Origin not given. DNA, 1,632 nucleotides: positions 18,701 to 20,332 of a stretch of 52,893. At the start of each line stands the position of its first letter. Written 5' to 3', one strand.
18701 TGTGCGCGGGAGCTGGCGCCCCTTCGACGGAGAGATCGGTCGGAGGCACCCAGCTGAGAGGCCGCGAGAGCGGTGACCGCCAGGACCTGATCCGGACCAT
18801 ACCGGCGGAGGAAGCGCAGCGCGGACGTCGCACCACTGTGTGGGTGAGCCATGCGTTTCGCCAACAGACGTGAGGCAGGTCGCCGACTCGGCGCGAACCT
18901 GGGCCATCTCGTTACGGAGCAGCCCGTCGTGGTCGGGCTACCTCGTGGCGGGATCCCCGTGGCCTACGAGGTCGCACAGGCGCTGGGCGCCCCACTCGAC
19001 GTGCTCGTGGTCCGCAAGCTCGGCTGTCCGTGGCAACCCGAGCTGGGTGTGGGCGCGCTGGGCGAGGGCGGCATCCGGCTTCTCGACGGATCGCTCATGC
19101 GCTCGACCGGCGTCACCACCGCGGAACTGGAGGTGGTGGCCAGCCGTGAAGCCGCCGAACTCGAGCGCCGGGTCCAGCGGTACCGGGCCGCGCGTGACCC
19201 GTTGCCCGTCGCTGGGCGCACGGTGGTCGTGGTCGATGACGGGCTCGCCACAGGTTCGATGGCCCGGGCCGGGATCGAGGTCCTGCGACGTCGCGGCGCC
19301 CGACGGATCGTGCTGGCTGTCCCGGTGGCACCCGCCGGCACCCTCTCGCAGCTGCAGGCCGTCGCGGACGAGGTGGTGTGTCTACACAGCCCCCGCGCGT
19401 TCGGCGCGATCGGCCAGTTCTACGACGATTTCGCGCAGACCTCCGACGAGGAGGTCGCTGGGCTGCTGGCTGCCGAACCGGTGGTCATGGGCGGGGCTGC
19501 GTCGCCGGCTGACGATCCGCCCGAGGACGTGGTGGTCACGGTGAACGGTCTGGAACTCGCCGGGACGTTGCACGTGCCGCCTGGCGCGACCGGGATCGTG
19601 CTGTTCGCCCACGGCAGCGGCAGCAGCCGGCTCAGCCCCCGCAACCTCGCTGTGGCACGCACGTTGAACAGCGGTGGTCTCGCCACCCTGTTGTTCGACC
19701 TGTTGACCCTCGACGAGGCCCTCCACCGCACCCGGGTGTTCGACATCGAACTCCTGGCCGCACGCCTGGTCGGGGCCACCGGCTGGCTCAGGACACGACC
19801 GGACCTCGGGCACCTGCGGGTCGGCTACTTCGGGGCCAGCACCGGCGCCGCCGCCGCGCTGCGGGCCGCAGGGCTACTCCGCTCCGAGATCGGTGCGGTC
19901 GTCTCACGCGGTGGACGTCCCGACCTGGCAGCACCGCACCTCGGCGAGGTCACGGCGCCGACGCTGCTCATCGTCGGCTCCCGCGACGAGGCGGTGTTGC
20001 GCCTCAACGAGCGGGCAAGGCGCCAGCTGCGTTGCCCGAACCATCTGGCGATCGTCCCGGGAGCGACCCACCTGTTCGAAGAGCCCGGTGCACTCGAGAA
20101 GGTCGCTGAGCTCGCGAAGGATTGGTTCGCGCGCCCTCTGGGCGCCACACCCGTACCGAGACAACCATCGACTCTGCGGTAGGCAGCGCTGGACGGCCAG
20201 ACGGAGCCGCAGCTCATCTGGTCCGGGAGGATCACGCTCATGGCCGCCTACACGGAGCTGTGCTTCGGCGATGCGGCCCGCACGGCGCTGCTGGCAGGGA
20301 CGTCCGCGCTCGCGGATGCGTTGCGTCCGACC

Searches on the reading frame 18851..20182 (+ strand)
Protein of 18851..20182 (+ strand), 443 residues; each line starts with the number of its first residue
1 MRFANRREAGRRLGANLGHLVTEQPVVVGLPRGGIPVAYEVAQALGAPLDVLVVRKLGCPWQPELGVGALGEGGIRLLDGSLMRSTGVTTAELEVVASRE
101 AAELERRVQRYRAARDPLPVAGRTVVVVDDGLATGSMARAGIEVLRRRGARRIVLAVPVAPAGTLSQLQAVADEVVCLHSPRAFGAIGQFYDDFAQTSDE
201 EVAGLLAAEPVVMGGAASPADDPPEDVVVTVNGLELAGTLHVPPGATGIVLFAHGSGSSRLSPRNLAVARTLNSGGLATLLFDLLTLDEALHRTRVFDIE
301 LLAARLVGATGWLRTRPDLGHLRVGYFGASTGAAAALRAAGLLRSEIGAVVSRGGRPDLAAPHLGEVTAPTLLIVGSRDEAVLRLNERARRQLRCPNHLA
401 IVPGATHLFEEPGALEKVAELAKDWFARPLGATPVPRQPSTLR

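Call 29: search_protein_families(library=pfam, proteins=[window:18851-20182:+], max_evalue=0.0001)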
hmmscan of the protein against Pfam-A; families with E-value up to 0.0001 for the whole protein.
window:18851-20182:+ (443 aa): 1 family
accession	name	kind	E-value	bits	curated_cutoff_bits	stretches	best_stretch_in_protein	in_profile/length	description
PF00156.33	Pribosyltran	-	1.3e-14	54.3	26.3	1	22-192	28-155/158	Phosphoribosyl transferase domain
